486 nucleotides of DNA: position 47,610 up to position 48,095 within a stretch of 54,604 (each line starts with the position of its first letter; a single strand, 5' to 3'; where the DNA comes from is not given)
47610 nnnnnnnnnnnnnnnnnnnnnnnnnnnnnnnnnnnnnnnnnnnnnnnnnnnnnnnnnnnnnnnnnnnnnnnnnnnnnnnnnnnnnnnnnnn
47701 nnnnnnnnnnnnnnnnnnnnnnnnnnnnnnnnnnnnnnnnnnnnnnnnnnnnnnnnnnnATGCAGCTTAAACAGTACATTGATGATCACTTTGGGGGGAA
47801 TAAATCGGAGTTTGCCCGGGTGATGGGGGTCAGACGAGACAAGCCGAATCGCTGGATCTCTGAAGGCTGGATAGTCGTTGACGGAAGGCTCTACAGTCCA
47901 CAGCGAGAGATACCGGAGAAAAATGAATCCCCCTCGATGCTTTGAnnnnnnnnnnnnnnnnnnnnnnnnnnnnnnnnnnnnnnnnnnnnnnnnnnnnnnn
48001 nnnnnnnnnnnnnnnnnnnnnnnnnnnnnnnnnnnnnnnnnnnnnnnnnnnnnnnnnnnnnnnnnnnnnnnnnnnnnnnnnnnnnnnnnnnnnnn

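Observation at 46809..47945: A divergent three-gene + strand cluster inside the minus-strand nin region, ending in an orphan lambda-Cro-like gene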

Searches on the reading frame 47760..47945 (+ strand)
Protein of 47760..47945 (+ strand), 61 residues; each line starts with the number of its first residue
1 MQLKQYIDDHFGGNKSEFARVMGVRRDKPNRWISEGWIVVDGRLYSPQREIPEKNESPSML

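Call 3: search_protein_families(library=pfam, proteins=[window:47760-47945:+], max_evalue=0.1)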
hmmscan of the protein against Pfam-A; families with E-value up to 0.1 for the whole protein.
window:47760-47945:+ (61 aa): 1 family
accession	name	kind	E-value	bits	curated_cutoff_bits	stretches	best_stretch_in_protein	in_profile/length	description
PF00847.26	AP2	-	0.062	14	33.3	1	20-37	2-19/54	AP2 domain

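Call 4: search_protein_families(library=phrogs, proteins=[window:47760-47945:+], max_evalue=0.01)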
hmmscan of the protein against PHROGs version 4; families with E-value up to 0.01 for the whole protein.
window:47760-47945:+ (61 aa): 1 family
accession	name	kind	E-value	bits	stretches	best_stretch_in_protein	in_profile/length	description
phrog_10103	-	unknown function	2.3e-10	41.5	1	1-50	10-59/62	-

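Call 5: search_protein_families(library=ncbifam, proteins=[window:47760-47945:+], max_evalue=0.1)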
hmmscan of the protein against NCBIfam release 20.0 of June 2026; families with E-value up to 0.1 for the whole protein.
window:47760-47945:+ (61 aa): 1 family
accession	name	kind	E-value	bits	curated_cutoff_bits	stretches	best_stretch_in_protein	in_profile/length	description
TIGR01764.1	excise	domain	0.08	13.3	28.8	0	17-38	6-27/49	excisionase family DNA-binding protein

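Call 6: search_protein_families(library=padloc, proteins=[window:47760-47945:+], max_evalue=0.1)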
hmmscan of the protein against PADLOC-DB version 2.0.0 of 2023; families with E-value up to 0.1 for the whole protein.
window:47760-47945:+ (61 aa): 0 families

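Call 16: find_homologous_proteins(query=window:47760-47945:+)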
Query window:47760-47945:+ (61 aa): 2 proteins with E <= 0.001 among 2 candidates.
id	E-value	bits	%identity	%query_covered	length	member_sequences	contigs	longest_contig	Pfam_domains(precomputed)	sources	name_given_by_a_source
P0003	7.7e-35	135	100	100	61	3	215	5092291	-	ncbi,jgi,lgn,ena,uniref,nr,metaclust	ncbi:hypothetical protein EVY06_22000 [Citrobacter koseri]|uniref:Uncharacterized protein n=1 Tax=Ci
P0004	2.5e-17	80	64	100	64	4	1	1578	PF13518.13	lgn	-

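Call 19: search_dna_similar(query=window:47760-47945:+, collection=phages, mode=protein, max_evalue=0.01, max_rows=40)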
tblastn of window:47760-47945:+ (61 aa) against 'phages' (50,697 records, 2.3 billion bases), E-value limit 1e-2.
Records with a match: 15; places in all: 16; records where one place covers at least 80% of the query: 8.
Best place of each record, by identity: <60% 15.
By first word of the organism name: Klebsiella 5; Erwinia 4; Cronobacter 2; Yersinia 1; Escherichia 1; Enterobacter 1; Providencia 1.
By host as written in the record: Klebsiella pneumoniae NI9 3; Erwinia persicina 2; Cronobacter sakazakii 2; - 2; Klebsiella pneumoniae 51503 2; Yersinia enterocolitica serotype O:8 1; Escherichia coli 1; Enterobacter sp. 1; and 1 more.
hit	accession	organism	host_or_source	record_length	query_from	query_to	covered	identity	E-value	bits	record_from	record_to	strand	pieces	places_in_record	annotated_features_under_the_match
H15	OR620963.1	Yersinia phage fHe-Yen8-01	Yersinia enterocolitica serotype O:8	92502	1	55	90%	49.1%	2e-10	59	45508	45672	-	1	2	hypothetical protein (x2)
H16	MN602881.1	Erwinia phage Midgardsormr38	Erwinia persicina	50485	1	52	85%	50.0%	2e-9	56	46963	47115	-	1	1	hypothetical protein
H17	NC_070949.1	Erwinia phage Midgardsormr38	Erwinia persicina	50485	1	52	85%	50.0%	2e-9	56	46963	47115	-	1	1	hypothetical protein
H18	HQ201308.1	Cronobacter phage ENT47670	Cronobacter sakazakii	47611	1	52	85%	40.4%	3e-7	50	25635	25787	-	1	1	none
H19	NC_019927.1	Cronobacter phage ENT47670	Cronobacter sakazakii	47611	1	52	85%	40.4%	3e-7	50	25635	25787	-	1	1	none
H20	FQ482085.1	Erwinia phage phiEt88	-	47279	1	47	77%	44.7%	9e-7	49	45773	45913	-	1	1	none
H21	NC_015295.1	Erwinia phage phiEt88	-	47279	1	47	77%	44.7%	9e-7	49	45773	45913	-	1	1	none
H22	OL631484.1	Escherichia phage ECML-606-1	Escherichia coli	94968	1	58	95%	36.2%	1e-4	43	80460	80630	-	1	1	hypothetical protein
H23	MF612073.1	Klebsiella phage SopranoGao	Klebsiella pneumoniae 51503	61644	1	46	75%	43.5%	7e-6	46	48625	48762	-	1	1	hypothetical protein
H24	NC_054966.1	Klebsiella phage SopranoGao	Klebsiella pneumoniae 51503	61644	1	46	75%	43.5%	7e-6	46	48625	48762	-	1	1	hypothetical protein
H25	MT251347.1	Klebsiella phage LASTA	Klebsiella pneumoniae NI9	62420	1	46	75%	43.5%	7e-6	46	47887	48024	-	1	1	helix-turn-helix domain-containing protein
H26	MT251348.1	Klebsiella phage SJM3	Klebsiella pneumoniae NI9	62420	1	46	75%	43.5%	7e-6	46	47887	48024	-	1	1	helix-turn-helix domain-containing protein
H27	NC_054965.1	Klebsiella phage LASTA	Klebsiella pneumoniae NI9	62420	1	46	75%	43.5%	7e-6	46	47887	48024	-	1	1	helix-turn-helix domain-containing protein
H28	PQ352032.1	Enterobacter phage phiT5282EW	Enterobacter sp.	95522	1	59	97%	30.5%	2e-3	39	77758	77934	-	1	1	hypothetical protein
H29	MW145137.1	Providencia phage PSTNGR2lys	Providencia stuartii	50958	1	51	84%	31.4%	2e-4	42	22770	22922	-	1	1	hypothetical protein (x2)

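Call 21: get_annotated_region(hit=H16, flank=3500)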
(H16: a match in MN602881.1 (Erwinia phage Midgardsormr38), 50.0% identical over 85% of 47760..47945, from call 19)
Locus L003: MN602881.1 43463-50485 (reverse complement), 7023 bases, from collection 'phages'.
description: Erwinia phage Midgardsormr38, complete genome.
organism: Erwinia phage Midgardsormr38 (NCBI taxid 2663326)
taxonomy: Viruses; Duplodnaviria; Heunggongvirae; Uroviricota; Caudoviricetes; Midgardsormrvirus; Midgardsormrvirus midgardsormr38
host: Erwinia persicina; source: insect gut; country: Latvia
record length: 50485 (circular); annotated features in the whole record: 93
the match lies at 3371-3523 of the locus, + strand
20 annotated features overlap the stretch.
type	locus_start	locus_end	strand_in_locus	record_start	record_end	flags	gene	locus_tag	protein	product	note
CDS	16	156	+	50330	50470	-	-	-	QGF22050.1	hypothetical protein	ORF93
CDS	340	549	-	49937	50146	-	-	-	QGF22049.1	hypothetical protein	ORF92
CDS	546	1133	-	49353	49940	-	-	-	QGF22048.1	Rha family transcriptional regulator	ORF91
CDS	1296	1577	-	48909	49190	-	-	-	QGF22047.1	Rz1 lytic protein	ORF90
CDS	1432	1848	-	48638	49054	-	-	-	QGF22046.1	Rz lytic protein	ORF89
CDS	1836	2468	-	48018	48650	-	-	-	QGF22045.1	endolysin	ORF88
CDS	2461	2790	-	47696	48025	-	-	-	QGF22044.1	holin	ORF87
CDS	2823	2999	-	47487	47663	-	-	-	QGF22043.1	hypothetical protein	ORF86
CDS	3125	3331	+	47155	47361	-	-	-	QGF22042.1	hypothetical protein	ORF85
CDS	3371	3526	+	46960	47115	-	-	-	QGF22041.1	hypothetical protein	ORF84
CDS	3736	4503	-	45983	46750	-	-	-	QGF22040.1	antitermination protein Q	ORF83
CDS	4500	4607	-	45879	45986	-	-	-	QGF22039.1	hypothetical protein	ORF82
CDS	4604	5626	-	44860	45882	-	-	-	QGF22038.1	phosphoadenosine phosphosulfate reductase family protein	ORF81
CDS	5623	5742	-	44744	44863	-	-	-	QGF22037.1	YlcG family protein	ORF80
CDS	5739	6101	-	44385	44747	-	-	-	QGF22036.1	holliday junction resolvase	ORF79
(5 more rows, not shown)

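Call 22: get_annotated_region(hit=H18, flank=3500)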
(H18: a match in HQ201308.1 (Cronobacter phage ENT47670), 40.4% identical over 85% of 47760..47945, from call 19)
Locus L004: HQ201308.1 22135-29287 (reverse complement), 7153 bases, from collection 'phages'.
description: Cronobacter phage ENT47670, complete genome.
organism: Cronobacter phage ENT47670 (NCBI taxid 984186)
taxonomy: Viruses; Duplodnaviria; Heunggongvirae; Uroviricota; Caudoviricetes
host: Cronobacter sakazakii; source: -; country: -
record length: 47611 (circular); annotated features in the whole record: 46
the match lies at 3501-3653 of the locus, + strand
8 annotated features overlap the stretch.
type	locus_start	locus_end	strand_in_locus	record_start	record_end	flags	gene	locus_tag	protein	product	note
CDS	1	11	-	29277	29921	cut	-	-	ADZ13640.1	putative transposase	-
CDS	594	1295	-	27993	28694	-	-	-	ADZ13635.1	phage antirepressor protein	-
CDS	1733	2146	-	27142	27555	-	-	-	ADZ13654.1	hypothetical protein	-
CDS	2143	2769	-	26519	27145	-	-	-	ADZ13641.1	putative endolysin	-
CDS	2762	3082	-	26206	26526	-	-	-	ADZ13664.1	phage holin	-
CDS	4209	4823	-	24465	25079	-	-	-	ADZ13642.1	hypothetical protein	-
CDS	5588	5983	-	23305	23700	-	-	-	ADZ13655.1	endodeoxyribonuclease RUS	-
CDS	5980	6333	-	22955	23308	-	-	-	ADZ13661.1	hypothetical protein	-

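Call 23: get_annotated_region(hit=H15, flank=3500)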
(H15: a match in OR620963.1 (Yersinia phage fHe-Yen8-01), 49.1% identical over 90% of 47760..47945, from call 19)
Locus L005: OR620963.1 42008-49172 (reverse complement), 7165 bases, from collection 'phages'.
description: Yersinia phage fHe-Yen8-01, complete genome.
organism: Yersinia phage fHe-Yen8-01 (NCBI taxid 3080769)
taxonomy: Viruses; Duplodnaviria; Heunggongvirae; Uroviricota; Caudoviricetes
host: Yersinia enterocolitica serotype O:8; source: sewage; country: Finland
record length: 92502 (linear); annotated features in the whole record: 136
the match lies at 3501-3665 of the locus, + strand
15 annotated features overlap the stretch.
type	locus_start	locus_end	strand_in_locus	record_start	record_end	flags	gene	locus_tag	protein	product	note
CDS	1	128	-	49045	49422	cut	-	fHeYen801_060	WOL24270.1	hypothetical protein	-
CDS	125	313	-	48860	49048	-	-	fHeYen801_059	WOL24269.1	hypothetical protein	-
CDS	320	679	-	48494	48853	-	-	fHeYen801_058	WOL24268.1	hypothetical protein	-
CDS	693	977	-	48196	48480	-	-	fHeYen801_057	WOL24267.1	hypothetical protein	-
CDS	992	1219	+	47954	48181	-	-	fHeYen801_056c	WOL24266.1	hypothetical protein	-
CDS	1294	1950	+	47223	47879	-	-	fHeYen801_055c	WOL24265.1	hypothetical protein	-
CDS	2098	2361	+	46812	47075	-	-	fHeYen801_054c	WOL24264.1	hypothetical protein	-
CDS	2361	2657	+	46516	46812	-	-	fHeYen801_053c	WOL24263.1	hypothetical protein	-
CDS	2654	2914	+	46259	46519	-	-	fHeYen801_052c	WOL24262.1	hypothetical protein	-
CDS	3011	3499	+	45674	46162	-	-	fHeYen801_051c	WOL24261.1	hypothetical protein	-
CDS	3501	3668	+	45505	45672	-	-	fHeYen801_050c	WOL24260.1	hypothetical protein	-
CDS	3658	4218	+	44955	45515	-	-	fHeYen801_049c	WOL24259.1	hypothetical protein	-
CDS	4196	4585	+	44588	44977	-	-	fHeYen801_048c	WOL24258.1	particle associated protein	-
CDS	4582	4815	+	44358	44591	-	-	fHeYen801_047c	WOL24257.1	hypothetical protein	-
CDS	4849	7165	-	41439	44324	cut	-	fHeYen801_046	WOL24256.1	DNA primase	phage particle associated protein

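Call 32: find_related_loci(query=A1, collection=genome_contigs, flank=4000)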
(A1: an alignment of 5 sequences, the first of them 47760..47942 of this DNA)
Query A1 (61 aa) in genome_contigs; peptide patterns used: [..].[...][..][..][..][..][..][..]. (x = any residue, [..] = any of these).
17 stretches matched a pattern; 5 encode a relative of the query (tblastn E <= 1e-3); 5 distinct loci.
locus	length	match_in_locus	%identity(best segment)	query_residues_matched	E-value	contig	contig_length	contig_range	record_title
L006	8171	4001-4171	51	1-57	1e-19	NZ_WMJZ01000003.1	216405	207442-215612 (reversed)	Intestinirhabdus alba strain BIT-B35 Scaffold3, whole genome shotgun sequence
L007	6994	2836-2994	47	1-53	5e-16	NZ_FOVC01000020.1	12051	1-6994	Izhakiella capsodis strain N6PO6, whole genome shotgun sequence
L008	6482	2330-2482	49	1-51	2e-15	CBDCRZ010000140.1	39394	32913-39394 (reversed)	MAG: Sansalvadorimonas sp. isolate b305b66b-9b52-44f6-b603-abdbb932d1d5 genome assembly, contig: contig_140, whole genom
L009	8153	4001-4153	49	1-51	2e-15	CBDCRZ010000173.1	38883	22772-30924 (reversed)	MAG: Sansalvadorimonas sp. isolate b305b66b-9b52-44f6-b603-abdbb932d1d5 genome assembly, contig: contig_172, whole genom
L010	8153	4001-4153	35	1-51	2e-11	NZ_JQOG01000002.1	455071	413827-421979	Pectobacterium odoriferum strain NCPPB 3839 contig_2, whole genome shotgun sequence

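Call 34: find_related_loci(query=A1, collection=viral_contigs, flank=4000)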
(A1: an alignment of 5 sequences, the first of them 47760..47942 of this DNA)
Query A1 (61 aa) in viral_contigs; peptide patterns used: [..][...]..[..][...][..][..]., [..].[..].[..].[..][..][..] (x = any residue, [..] = any of these).
151 stretches matched a pattern; 75 encode a relative of the query (tblastn E <= 1e-3); 75 distinct loci.
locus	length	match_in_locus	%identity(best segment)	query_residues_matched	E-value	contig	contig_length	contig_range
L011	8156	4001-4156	56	1-52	5e-17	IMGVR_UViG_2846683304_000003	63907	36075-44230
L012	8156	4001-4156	56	1-52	9e-17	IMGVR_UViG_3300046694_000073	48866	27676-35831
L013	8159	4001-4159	57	1-53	2e-16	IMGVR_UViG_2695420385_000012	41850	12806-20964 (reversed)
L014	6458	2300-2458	57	1-53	2e-16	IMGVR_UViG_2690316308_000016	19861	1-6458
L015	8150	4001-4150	56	1-50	3e-16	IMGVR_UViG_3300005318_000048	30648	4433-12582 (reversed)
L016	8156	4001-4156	52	1-52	7e-16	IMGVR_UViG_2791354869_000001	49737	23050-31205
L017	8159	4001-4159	57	1-53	1e-15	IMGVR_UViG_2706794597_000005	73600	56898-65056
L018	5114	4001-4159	57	1-53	1e-15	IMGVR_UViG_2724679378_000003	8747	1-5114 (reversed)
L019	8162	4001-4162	52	1-54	1e-15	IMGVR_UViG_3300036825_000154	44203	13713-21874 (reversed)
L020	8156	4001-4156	58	1-52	2e-15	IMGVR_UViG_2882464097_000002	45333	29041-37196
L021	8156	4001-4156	54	1-52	2e-15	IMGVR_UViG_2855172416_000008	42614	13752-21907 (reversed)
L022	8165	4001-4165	55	1-55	3e-15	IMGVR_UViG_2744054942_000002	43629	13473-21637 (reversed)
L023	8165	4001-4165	55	1-55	3e-15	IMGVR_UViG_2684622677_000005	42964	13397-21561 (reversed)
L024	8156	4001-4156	54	1-52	3e-15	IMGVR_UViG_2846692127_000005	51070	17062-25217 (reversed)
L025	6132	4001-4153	49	3-53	3e-15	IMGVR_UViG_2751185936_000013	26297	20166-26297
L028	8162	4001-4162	52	1-54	2e-15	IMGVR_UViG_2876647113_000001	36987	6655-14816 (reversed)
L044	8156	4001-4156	48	1-52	8e-14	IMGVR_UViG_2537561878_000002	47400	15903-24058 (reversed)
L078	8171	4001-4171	49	1-52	3e-10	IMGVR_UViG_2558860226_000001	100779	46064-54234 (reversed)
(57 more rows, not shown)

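Call 55: search_solved_structures(query=A1, max_evalue=10, show_alignments=2)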
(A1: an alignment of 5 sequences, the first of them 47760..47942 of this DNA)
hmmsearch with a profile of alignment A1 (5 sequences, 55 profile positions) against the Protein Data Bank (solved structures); distinct sequences matched with E-value up to 10: 5.
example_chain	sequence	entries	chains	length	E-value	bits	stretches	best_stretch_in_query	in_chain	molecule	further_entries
6swi_A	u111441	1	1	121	0.054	16.8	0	4-19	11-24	Two-component response regulator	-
2kpj_A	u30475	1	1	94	0.11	15.8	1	3-38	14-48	SOS-response transcriptional repressor, LexA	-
2glo_A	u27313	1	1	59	0.15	15.4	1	4-35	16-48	brinker CG9653-PA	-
2a63_A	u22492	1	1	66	0.18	15.1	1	2-36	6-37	Regulatory protein cro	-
5w8z_A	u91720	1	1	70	0.96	12.8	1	2-36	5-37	XPH2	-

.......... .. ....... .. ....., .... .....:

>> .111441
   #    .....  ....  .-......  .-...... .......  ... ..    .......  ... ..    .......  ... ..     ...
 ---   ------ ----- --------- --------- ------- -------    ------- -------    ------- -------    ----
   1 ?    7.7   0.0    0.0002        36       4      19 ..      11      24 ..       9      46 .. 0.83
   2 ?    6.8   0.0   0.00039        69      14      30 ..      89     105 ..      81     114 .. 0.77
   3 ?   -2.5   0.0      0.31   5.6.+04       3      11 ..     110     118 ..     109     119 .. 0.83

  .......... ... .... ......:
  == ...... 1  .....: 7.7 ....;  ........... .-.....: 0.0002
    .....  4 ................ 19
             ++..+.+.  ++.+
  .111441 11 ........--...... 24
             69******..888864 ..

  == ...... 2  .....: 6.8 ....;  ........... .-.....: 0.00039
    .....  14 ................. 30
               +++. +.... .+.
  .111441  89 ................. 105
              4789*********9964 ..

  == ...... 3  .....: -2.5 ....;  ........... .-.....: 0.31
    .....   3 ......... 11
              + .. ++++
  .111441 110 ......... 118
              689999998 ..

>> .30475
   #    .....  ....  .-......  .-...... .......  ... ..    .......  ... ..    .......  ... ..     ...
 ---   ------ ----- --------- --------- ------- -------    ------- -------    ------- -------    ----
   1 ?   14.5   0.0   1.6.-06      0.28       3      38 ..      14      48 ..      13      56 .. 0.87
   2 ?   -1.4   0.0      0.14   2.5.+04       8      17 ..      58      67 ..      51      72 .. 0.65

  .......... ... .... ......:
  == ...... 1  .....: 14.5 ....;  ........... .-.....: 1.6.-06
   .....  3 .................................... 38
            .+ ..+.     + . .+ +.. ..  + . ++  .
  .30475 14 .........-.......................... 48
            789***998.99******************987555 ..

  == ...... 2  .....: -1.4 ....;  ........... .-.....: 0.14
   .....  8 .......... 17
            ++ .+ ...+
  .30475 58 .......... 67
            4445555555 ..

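Call 61: predict_structure(alignment_id=A2)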
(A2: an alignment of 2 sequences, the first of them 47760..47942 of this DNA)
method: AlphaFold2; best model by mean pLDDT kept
length: 61 residues; sequences in the alignment: 2
mean_pLDDT: 84.1   pTM: 0.65
mean pLDDT of the five models: 84.1, 83.1, 82.7, 81.3, 55.9
residues with pLDDT >= 90: 40; 70-90: 7; 50-70: 9; < 50: 5
segments of 3 or more residues with pLDDT < 50: none
pLDDT, mean of each block of 10 residues (from residue 1): 95 95 94 93 79 52 44
secondary structure, 60 per line:
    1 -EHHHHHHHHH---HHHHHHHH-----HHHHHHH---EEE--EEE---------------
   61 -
elements in order: H3-11 H15-22 H28-34 E38-40 E43-45

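Call 64: fold_search(model_id=the predicted structure, library=pdb)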
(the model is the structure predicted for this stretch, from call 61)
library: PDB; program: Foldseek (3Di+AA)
matches with E <= 10: 151; with E <= 0.001: 0
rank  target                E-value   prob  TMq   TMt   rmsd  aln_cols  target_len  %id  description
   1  1d1m_A                5.7e-01  0.51  0.47  0.44   5.9        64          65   19  CRYSTAL STRUCTURE OF CRO K56-[DGEVK]-F58W MUTANT (released 1999-09-24)
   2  2ovg                  7.0e-01  0.51  0.46  0.48   4.2        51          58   25  Lambda Cro Q27P/A29S/K32Q triple mutant at 1.35 A in space group P3221 (released 2008-01-08)
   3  6m10_B                9.2e-01  0.63  0.43  0.34   1.9        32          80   19  Crystal structure of PA4853 (Fis) from Pseudomonas aeruginosa (released 2020-05-13)
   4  6p0u_B                1.2e+00  0.60  0.40  0.30   1.8        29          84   24  Crystal structure of ternary DNA complex " FX(1-2)-2Xis" containing E. coli Fis and phage lambda Xis (released 2019-06-19)
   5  1etq_B                1.3e+00  0.63  0.44  0.36   1.8        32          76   22  THE CRYSTAL STRUCTURE OF E. COLI FIS MUTANT R71Y (released 2000-10-11)
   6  1etq_D                1.3e+00  0.63  0.44  0.34   1.8        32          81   22  THE CRYSTAL STRUCTURE OF E. COLI FIS MUTANT R71Y (released 2000-10-11)
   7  6cro_A                1.4e+00  0.35  0.46  0.47   4.2        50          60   26  CRYSTAL STRUCTURE OF LAMBDA-CRO BOUND TO A CONSENSUS OPERATOR AT 3.0 ANGSTROM RESOLUTION (released 1998-09-18)
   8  5y2v_B                1.4e+00  0.16  0.36  0.09   9.4        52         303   15  Strcutrue of the full-length CcmR complexed with 2-OG from Synechocystis PCC6803 (released 2017-12-27)
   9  1f36_A                1.5e+00  0.57  0.43  0.31   1.9        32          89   22  THE CRYSTAL STRUCTURE OF FIS MUTANT K36E REVEALS THAT THE TRANSACTIVATION REGION OF THE FIS PROTEIN CONTAINS EXTENDED  (released 1997-12-24)
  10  1fia_B                1.6e+00  0.57  0.45  0.36   1.7        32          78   22  CRYSTAL STRUCTURE OF THE FACTOR FOR INVERSION STIMULATION FIS AT 2.0 ANGSTROMS RESOLUTION (released 1993-10-31)
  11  3iv5_B                1.7e+00  0.57  0.44  0.29   1.8        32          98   22  Crystal structure of Fis bound to 27 bp optimal binding sequence F1 (released 2010-04-28)
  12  5m7n_B                1.7e+00  0.44  0.42  0.07   2.3        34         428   32  Crystal structure of NtrX from Brucella abortus in complex with ATP processed with the CrystalDirect automated mountin (released 2017-01-25)
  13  1eto_A                1.8e+00  0.51  0.44  0.32   1.8        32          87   22  THE CRYSTAL STRUCTURE OF E. COLI FIS MUTANT R71L (released 2000-10-11)
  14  1etv_B                1.8e+00  0.41  0.40  0.31   1.7        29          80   21  THE CRYSTAL STRUCTURE OF E. COLI FIS MUTANT G72A (released 2000-10-11)
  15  1etx_A                2.0e+00  0.54  0.45  0.38   1.7        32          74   22  THE CRYSTAL STRUCTURE OF E. COLI FIS MUTANT Q74A (released 2000-10-11)
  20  5d50_A                2.4e+00  0.66  0.49  0.18   0.9        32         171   25  Crystal structure of Rep-Ant complex from Salmonella-temperate phage (released 2016-04-27)
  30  5d50_K                3.0e+00  0.57  0.50  0.19   0.8        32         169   25  Crystal structure of Rep-Ant complex from Salmonella-temperate phage (released 2016-04-27)
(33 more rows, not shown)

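Call 101: search_protein_families(library=pfam, proteins=[L005:3011-3499:+, L015:3537-3995:+, L024:3736-3996:+, L028:3786-4001:+, L044:3519-3998:+, L078:3502-3999:+, L012:3455-3997:+, L025:3523-4008:+], max_evalue=0.01)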
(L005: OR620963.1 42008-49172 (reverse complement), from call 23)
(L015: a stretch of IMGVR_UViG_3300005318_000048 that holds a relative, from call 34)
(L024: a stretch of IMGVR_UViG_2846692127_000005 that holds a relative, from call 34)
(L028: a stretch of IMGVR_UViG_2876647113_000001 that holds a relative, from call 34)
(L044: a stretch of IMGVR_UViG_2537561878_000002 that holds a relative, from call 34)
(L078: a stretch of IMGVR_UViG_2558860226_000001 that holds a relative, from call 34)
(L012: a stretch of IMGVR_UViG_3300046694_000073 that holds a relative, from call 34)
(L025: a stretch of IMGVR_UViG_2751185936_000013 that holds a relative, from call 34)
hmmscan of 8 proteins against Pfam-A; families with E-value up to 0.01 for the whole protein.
L005:3011-3499:+ (162 aa): 0 families

L015:3537-3995:+ (152 aa): 0 families

L024:3736-3996:+ (86 aa): 0 families

L028:3786-4001:+ (71 aa): 0 families

L044:3519-3998:+ (159 aa): 0 families

L078:3502-3999:+ (165 aa): 0 families

L012:3455-3997:+ (180 aa): 0 families

L025:3523-4008:+ (161 aa): 0 families
